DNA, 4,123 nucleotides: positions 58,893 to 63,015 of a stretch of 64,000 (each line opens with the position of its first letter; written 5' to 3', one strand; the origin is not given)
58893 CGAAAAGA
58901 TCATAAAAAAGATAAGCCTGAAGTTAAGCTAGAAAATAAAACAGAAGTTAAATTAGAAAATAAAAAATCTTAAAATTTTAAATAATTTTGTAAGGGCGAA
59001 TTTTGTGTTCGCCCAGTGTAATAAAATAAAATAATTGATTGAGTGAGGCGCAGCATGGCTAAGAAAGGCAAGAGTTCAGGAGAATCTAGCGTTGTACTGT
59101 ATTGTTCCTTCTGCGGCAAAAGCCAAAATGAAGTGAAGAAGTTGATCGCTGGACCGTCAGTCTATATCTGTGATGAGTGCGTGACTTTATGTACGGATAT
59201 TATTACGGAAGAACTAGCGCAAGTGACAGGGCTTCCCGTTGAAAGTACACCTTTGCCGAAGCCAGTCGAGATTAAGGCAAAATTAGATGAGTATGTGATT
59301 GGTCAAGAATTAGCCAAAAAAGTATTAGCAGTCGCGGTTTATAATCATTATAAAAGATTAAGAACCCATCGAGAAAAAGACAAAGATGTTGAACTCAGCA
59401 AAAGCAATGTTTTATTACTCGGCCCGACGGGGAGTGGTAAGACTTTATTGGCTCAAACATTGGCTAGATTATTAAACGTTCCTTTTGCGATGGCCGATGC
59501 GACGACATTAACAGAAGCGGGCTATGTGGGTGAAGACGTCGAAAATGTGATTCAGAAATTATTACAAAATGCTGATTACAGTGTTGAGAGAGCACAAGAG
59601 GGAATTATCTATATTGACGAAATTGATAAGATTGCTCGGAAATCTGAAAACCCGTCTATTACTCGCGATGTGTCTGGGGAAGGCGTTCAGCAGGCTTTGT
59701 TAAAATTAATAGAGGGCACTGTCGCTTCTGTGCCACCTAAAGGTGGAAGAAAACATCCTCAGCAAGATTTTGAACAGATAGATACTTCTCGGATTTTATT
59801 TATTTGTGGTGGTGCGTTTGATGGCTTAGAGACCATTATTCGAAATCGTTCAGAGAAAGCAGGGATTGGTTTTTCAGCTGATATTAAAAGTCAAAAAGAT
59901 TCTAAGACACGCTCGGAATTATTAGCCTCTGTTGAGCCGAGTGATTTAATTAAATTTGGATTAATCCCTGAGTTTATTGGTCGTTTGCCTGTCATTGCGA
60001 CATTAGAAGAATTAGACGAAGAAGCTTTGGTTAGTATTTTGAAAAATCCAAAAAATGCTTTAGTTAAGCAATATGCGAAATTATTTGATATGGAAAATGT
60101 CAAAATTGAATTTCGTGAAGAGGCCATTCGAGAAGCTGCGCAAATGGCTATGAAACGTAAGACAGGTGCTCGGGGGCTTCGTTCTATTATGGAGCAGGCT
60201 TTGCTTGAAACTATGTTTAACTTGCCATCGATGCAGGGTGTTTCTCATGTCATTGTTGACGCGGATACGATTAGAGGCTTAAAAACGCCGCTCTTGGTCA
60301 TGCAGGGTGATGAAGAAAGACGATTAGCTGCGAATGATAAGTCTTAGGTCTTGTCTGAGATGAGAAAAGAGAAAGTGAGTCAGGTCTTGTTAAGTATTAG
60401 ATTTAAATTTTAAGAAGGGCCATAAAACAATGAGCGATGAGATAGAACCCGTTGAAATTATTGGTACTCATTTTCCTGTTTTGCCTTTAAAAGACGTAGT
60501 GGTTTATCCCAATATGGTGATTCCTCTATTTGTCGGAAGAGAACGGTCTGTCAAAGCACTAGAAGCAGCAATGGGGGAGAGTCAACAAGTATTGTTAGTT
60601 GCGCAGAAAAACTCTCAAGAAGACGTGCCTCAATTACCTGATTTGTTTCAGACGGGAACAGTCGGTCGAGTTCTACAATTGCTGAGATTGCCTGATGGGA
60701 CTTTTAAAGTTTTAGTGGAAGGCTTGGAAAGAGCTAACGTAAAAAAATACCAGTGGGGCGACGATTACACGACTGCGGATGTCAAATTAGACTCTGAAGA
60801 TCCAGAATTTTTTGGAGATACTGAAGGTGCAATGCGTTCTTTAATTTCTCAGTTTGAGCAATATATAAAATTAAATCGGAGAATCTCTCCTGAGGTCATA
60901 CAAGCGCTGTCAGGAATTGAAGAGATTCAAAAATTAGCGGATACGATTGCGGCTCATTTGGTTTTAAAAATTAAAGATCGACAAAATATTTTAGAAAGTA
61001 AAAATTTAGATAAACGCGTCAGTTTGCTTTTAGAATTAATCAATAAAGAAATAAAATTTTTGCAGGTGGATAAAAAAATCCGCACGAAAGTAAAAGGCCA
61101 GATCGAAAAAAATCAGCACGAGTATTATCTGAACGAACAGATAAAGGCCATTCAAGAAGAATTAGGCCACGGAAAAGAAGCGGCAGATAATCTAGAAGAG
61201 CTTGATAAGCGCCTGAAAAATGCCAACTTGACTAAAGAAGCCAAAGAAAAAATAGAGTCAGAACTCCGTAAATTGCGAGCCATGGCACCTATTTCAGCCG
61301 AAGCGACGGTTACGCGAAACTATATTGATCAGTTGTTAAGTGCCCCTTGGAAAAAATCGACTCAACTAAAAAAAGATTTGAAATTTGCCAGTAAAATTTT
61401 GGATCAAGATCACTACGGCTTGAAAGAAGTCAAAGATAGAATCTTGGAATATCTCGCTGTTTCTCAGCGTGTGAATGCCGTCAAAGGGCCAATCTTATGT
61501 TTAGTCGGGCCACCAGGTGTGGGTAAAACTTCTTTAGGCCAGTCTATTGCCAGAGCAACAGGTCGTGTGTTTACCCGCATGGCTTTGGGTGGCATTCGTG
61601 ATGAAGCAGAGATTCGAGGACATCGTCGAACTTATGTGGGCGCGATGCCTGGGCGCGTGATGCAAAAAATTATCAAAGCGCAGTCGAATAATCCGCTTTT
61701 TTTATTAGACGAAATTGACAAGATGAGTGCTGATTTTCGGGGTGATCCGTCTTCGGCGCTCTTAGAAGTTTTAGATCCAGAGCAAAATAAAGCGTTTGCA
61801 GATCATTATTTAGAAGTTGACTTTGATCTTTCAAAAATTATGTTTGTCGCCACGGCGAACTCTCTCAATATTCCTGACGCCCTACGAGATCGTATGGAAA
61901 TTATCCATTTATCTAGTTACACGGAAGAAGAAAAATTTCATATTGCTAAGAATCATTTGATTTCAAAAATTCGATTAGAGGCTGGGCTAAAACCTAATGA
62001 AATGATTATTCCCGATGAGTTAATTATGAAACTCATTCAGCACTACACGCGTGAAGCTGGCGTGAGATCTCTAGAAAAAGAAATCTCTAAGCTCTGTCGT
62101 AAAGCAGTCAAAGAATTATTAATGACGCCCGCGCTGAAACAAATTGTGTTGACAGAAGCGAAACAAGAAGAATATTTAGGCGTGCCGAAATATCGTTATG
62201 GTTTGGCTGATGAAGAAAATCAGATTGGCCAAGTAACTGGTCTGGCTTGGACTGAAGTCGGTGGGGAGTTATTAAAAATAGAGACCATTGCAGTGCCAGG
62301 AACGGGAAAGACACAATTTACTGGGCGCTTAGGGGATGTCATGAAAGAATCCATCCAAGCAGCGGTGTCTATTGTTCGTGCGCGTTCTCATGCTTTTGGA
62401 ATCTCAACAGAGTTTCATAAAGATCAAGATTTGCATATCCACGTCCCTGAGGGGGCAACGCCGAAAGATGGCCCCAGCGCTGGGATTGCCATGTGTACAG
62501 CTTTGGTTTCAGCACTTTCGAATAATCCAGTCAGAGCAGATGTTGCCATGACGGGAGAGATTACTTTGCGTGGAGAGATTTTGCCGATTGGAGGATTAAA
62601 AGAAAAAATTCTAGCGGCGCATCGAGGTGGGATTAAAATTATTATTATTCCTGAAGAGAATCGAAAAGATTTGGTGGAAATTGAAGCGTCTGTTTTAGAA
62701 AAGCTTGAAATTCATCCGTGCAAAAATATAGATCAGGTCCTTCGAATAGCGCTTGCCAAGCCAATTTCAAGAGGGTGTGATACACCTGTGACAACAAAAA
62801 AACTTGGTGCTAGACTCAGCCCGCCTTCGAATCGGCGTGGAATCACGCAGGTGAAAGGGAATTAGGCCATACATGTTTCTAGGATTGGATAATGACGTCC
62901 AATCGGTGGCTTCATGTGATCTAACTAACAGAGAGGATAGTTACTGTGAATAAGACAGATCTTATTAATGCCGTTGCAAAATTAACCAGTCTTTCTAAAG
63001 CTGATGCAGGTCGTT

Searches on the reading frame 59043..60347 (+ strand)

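Call 27: search_protein_families(library=pfam, proteins=[window:59043-60347:+], max_evalue=1)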
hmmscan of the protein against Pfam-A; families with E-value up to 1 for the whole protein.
window:59043-60347:+ (434 aa): 39 families (the best 25 are shown)
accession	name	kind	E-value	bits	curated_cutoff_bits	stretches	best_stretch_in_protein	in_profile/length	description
PF07724.20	AAA_2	-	9.7e-35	120.5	27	1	120-318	3-166/166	AAA domain (Cdc48 subfamily)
PF06689.19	zf-C4_ClpX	-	9.4e-20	70.7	27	1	20-56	2-39/39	ClpX C4-type zinc finger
PF00004.35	AAA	-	2.5e-17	64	21.2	1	123-248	1-99/131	ATPase family associated with various cellular activities (AAA)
PF10431.15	ClpB_D2-small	-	2.3e-10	40.8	21.9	1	324-396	1-69/81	C-terminal, D2-small domain, of ClpB protein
PF07728.20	AAA_5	-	9.5e-08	32.6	22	1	122-199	1-80/139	AAA domain (dynein-related subfamily)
PF05496.18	RuvB_N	-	1.5e-05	25.3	27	1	80-202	5-101/159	Holliday junction DNA helicase RuvB P-loop domain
PF01078.27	Mg_chelatase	-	1.7e-05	24.7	20.3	1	121-145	23-47/207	Magnesium chelatase, subunit ChlI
PF00158.32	Sigma54_activat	-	2e-05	24.8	20.2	1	104-142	6-44/168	Sigma-54 interaction domain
PF14532.12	Sigma54_activ_2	-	3.1e-05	24.7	25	1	115-200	16-84/138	Sigma-54 interaction domain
PF00493.29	MCM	-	6e-05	22.7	23.3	1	82-201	23-137/224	MCM P-loop domain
PF13401.12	AAA_22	-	0.0001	23.1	27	1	120-197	5-96/130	AAA domain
PF13173.12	AAA_14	-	0.00093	19.6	27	1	122-198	4-75/129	AAA domain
PF13191.12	AAA_16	-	0.00098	20.1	32.6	1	120-147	24-51/167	AAA ATPase domain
PF05729.18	NACHT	-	0.0011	19.3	26.7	1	123-144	3-24/167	NACHT domain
PF13476.12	AAA_23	-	0.0017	19.5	27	1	104-141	5-40/201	AAA domain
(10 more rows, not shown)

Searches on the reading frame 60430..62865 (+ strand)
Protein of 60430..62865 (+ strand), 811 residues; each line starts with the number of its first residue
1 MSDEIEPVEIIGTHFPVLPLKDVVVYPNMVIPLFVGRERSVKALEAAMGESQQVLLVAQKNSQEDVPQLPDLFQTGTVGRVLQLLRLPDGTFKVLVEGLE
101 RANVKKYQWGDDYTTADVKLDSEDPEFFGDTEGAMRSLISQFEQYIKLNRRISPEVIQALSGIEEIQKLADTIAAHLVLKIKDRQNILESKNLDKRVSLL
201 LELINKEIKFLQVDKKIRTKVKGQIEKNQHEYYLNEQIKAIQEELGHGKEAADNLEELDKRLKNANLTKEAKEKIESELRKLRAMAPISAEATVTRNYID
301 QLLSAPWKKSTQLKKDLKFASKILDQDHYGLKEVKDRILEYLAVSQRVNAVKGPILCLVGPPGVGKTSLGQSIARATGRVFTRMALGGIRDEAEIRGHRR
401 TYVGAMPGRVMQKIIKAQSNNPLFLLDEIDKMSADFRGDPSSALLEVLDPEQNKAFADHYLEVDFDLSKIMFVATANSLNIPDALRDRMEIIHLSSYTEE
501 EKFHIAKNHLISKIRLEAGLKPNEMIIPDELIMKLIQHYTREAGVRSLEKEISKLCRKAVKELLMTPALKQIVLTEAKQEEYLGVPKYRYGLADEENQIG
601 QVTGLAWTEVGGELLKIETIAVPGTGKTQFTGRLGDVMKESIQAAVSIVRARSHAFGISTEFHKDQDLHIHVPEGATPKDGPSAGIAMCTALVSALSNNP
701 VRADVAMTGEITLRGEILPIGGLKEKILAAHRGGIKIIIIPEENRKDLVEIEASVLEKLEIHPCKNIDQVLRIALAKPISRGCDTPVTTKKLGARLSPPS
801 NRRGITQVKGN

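Call 27: search_protein_families(library=pfam, proteins=[window:60430-62865:+], max_evalue=1)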
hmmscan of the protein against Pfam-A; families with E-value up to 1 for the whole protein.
window:60430-62865:+ (811 aa): 33 families (the best 25 are shown)
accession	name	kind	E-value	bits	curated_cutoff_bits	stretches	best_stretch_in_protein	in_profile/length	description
PF05362.19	Lon_C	-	3.1e-92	308.2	21.1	1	575-776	3-204/205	Lon protease (S16) C-terminal proteolytic domain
PF02190.22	LON_substr_bdg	-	4.1e-50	170.9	28.7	1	16-206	3-200/200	ATP-dependent protease La (LON) substrate-binding domain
PF00004.35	AAA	-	4.5e-22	79.3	21.2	1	356-493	1-127/131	ATPase family associated with various cellular activities (AAA)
PF22667.2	Lon_lid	-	2.6e-20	72.3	27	1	517-567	2-52/57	Lon protease AAA+ ATPase lid domain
PF07728.20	AAA_5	-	2.3e-10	41.1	22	1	356-489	2-139/139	AAA domain (dynein-related subfamily)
PF13541.12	ChlI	-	3.7e-07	30.5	27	1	623-744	7-121/121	Subunit ChlI of Mg-chelatase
PF13191.12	AAA_16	-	8.3e-05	23.6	32.6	1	346-379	17-51/167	AAA ATPase domain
PF08298.17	AAA_PrkA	-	0.00014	21.5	25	1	325-375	58-107/358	PrkA AAA domain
PF13238.12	AAA_18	-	0.00055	20.8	29.4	1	357-387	2-34/128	AAA domain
PF05496.18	RuvB_N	-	0.0038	17.4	27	1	327-380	8-60/159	Holliday junction DNA helicase RuvB P-loop domain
PF13245.12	AAA_19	-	0.0052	17.4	25.1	1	349-379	7-37/134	AAA domain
PF05729.18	NACHT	-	0.0078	16.5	26.7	0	356-376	3-23/167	NACHT domain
PF13401.12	AAA_22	-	0.015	16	27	1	355-432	7-96/130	AAA domain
PF15188.11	CCDC-167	-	0.015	15.9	27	1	237-284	5-49/84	Coiled-coil domain-containing protein 167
PF07726.17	AAA_3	-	0.016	15.5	27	1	358-479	4-113/131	ATPase family associated with various cellular activities (AAA)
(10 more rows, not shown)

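Call 29: find_homologous_proteins(query=window:60430-62865:+, max_evalue=1e-100)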
Query window:60430-62865:+ (811 aa): 8000 proteins with E <= 1e-100 among 8000 candidates; the best 120 are listed.
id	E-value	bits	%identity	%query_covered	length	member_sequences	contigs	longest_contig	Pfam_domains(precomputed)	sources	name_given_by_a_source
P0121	0.0e+0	1780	100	100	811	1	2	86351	PF02190.23,PF05362.20,PF00004.36,PF22667.3,PF07728.21,PF13541.13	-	-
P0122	0.0e+0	1474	82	100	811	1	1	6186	PF02190.23,PF05362.20,PF00004.36,PF22667.3,PF07728.21,PF13541.13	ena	-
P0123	0.0e+0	1437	79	99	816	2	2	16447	PF02190.23,PF05362.20,PF00004.36,PF22667.3,PF07728.21,PF13541.13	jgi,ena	-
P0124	0.0e+0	1415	77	100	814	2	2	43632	PF02190.23,PF05362.20,PF00004.36,PF22667.3,PF07728.21,PF13541.13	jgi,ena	-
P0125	0.0e+0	1377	77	98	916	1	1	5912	PF02190.23,PF05362.20,PF00004.36,PF22667.3,PF07728.21,PF13541.13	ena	-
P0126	0.0e+0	1202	68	100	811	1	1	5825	PF02190.23,PF05362.20,PF00004.36,PF22667.3,PF07728.21,PF13541.13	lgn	-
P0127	0.0e+0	1083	62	97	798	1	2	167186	PF02190.23,PF05362.20,PF00004.36,PF22667.3,PF07728.21,PF13541.13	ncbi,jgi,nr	ncbi:MAG: endopeptidase La [Gammaproteobacteria bacterium]|jgi:ATP-dependent Lon protease|nr:endopep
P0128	0.0e+0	1077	61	97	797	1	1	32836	PF02190.23,PF08298.18,PF05362.20,PF00004.36,PF22667.3,PF07728.21,PF13541.13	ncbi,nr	ncbi:MAG: ATP-dependent proteinase [Gammaproteobacteria bacterium]|nr:ATP-dependent proteinase [Gamm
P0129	0.0e+0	1071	65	94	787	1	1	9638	PF02190.23,PF05362.20,PF00004.36,PF22667.3,PF07728.21,PF13191.13,PF13541.13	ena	-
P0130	0.0e+0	1071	65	94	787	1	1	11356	PF02190.23,PF05362.20,PF00004.36,PF22667.3,PF07728.21,PF13191.13,PF13541.13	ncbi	-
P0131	0.0e+0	1068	64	94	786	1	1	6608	PF02190.23,PF05362.20,PF00004.36,PF22667.3,PF07728.21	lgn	-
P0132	0.0e+0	1068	65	94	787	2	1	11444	PF02190.23,PF05362.20,PF00004.36,PF22667.3,PF07728.21,PF13191.13,PF13541.13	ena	-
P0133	0.0e+0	1068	62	97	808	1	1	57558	PF02190.23,PF08298.18,PF05362.20,PF00004.36,PF22667.3,PF07728.21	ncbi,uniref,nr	ncbi:endopeptidase La [Sulfuriflexus sp.]|uniref:endopeptidase La n=1 Tax=Sulfuriflexus sp. TaxID=20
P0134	0.0e+0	1068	65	94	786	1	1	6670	PF02190.23,PF05362.20,PF00004.36,PF22667.3,PF07728.21,PF13541.13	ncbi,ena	-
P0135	0.0e+0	1067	65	94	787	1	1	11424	PF02190.23,PF05362.20,PF00004.36,PF22667.3,PF07728.21,PF13191.13,PF13541.13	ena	-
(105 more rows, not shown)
